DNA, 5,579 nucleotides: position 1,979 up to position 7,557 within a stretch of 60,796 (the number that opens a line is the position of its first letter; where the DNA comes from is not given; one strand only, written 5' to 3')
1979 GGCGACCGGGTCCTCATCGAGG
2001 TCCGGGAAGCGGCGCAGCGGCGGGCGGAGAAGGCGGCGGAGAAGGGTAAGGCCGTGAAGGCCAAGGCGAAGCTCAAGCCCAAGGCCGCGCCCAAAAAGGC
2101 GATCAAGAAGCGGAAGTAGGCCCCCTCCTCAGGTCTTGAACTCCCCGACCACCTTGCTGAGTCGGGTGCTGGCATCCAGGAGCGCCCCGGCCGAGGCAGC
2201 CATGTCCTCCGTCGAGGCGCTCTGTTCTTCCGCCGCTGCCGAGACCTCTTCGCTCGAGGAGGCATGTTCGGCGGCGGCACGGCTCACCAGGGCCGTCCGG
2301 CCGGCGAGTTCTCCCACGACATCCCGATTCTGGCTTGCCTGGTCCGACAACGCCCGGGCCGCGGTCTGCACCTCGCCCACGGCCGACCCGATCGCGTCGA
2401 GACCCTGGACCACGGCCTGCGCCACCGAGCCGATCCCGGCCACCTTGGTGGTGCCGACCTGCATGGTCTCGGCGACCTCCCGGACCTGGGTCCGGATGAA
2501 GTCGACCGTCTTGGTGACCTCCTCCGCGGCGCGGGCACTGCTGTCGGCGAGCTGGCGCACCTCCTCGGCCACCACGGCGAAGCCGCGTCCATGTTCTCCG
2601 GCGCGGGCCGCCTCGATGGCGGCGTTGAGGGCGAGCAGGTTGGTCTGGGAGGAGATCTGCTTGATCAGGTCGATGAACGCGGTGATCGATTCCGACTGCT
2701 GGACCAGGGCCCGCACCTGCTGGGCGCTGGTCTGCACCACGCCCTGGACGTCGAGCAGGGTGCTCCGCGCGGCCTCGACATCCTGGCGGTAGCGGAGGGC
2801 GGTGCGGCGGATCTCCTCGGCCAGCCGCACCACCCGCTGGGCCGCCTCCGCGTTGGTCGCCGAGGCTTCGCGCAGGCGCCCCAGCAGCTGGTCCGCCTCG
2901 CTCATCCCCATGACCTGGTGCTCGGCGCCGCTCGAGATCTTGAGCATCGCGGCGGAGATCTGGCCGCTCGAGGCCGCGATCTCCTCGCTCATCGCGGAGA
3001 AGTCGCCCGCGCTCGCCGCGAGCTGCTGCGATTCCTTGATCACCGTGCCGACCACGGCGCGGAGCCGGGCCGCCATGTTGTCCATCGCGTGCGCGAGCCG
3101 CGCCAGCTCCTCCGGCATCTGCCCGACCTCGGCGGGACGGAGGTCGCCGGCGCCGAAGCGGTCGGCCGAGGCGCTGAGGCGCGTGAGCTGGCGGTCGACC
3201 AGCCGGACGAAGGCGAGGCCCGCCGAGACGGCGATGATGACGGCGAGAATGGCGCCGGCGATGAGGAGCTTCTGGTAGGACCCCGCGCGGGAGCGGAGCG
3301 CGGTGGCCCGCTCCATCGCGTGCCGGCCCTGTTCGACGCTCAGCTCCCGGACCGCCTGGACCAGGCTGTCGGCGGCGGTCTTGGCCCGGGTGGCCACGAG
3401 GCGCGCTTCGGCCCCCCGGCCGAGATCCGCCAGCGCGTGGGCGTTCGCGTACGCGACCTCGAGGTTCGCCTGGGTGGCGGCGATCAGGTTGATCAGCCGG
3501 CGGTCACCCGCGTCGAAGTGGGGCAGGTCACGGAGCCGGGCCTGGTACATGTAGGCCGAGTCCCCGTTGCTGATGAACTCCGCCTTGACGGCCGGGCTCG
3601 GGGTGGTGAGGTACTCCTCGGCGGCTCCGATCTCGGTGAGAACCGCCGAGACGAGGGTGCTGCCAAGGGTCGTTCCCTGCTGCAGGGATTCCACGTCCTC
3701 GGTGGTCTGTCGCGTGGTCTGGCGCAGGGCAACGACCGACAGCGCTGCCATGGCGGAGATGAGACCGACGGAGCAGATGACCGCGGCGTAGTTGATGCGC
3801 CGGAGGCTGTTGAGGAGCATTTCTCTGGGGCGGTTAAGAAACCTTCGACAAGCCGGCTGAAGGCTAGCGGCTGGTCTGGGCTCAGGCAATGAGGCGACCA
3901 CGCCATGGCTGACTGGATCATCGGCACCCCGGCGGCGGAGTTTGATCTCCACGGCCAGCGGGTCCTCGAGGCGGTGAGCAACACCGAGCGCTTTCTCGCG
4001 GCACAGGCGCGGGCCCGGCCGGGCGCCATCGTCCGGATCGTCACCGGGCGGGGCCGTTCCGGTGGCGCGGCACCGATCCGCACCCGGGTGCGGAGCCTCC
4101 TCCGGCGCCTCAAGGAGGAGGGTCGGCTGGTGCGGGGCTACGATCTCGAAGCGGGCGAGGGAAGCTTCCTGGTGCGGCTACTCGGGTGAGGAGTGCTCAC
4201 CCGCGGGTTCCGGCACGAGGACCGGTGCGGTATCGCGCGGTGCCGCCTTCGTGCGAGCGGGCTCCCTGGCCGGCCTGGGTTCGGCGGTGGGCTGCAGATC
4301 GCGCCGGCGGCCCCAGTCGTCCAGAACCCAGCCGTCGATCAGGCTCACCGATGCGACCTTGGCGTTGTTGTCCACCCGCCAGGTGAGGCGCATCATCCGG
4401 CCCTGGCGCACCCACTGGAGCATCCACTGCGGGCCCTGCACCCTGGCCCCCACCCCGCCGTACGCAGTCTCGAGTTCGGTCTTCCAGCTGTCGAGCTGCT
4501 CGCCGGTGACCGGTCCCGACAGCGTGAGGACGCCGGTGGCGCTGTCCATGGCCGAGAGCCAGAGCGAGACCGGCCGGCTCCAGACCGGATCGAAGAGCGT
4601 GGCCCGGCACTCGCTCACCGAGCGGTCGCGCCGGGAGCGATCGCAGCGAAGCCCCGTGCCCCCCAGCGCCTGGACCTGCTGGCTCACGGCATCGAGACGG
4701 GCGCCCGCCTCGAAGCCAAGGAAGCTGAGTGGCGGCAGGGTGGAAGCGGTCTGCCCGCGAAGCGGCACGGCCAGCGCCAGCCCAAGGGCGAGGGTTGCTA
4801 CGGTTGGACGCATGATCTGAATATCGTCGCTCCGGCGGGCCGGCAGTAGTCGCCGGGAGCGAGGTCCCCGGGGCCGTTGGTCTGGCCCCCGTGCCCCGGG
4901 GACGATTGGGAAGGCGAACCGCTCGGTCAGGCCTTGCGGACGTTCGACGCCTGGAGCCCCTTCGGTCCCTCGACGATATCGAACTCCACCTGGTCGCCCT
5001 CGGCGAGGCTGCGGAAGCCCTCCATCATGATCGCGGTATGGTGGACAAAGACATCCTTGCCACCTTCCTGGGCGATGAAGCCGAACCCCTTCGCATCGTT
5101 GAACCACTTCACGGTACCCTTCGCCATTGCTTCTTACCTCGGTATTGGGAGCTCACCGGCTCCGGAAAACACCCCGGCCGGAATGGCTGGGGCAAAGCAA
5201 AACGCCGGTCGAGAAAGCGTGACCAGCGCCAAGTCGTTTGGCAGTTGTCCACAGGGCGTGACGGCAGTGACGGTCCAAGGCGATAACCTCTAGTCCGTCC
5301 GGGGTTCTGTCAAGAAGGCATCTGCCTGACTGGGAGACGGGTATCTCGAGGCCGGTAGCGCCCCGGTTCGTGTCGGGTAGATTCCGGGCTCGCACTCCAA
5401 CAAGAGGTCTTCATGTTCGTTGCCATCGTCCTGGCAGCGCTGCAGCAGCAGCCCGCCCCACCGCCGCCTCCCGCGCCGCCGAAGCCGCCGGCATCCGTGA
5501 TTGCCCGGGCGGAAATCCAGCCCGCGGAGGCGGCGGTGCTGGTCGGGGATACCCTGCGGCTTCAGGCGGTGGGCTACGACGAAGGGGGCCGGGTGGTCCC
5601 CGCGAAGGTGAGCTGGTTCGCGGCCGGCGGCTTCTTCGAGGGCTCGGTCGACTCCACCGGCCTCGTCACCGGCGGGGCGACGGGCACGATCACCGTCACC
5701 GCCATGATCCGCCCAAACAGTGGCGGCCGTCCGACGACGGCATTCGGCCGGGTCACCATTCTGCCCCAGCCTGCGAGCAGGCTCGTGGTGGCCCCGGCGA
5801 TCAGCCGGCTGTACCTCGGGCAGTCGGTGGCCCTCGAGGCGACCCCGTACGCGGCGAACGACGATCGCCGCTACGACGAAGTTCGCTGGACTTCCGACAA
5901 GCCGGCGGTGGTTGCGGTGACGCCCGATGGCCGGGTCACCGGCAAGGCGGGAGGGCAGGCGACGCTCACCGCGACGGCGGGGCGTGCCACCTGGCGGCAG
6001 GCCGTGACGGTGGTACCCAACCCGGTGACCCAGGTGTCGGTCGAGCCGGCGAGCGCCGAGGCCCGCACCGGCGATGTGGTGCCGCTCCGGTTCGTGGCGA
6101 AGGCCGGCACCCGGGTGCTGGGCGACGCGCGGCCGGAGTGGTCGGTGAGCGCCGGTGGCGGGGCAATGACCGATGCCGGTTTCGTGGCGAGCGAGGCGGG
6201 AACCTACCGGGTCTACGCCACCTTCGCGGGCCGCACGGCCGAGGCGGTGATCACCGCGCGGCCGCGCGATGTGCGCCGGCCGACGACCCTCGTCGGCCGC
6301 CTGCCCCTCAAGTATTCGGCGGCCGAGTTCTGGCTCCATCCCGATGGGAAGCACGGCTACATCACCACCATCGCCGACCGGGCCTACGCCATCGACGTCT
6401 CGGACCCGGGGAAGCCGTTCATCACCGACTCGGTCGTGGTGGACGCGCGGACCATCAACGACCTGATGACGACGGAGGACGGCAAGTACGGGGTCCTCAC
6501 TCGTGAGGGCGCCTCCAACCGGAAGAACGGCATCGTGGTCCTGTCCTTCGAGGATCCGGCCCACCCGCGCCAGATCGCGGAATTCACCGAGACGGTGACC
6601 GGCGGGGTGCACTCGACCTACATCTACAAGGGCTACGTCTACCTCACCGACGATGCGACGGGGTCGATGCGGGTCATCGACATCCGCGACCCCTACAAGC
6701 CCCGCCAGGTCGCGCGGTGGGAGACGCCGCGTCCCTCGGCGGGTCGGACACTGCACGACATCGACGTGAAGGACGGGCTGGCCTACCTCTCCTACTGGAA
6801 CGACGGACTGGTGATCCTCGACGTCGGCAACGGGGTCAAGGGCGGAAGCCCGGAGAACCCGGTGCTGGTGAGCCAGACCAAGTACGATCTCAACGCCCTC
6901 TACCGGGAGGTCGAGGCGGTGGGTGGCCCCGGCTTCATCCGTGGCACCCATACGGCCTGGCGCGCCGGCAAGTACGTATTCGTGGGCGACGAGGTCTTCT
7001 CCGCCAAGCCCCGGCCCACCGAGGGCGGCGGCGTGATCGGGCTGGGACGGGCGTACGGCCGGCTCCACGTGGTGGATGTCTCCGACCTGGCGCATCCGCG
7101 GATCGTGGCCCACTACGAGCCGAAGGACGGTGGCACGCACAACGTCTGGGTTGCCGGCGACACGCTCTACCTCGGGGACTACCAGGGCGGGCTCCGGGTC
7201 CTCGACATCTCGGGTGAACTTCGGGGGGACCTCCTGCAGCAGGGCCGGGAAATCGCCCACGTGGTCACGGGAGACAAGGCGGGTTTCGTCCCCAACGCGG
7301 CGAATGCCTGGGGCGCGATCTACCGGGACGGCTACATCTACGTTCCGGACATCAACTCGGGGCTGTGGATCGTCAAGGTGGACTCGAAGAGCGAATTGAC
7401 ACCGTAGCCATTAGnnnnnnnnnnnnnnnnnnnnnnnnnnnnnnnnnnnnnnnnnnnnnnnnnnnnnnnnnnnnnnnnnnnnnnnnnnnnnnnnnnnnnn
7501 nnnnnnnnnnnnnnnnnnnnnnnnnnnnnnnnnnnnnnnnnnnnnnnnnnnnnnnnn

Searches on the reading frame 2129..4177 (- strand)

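Call 49: search_protein_families(library=pfam, proteins=[window:2129-4177:-], max_evalue=0.0001)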
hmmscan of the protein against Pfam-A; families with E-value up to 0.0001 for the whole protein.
window:2129-4177:- (682 aa): 2 families
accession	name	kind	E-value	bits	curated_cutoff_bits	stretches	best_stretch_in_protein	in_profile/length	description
PF00015.26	MCPsignal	-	5.8e-33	114.6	34.6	1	470-617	7-154/172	Methyl-accepting chemotaxis protein (MCP) signalling domain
PF00672.30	HAMP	-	2.4e-05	25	25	0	329-374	8-53/53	HAMP domain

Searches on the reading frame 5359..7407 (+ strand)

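Call 49: search_protein_families(library=pfam, proteins=[window:5359-7407:+], max_evalue=0.0001)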
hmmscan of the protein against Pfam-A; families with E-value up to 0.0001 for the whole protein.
window:5359-7407:+ (682 aa): 2 families
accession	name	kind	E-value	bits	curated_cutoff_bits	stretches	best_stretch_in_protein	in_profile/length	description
PF02368.24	Big_2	-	1.1e-15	57.8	22.8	2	153-211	16-72/79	Bacterial Ig-like domain (group 2)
PF08309.17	LVIVD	-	1.6e-13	50.2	20.2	0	591-618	2-29/42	LVIVD repeat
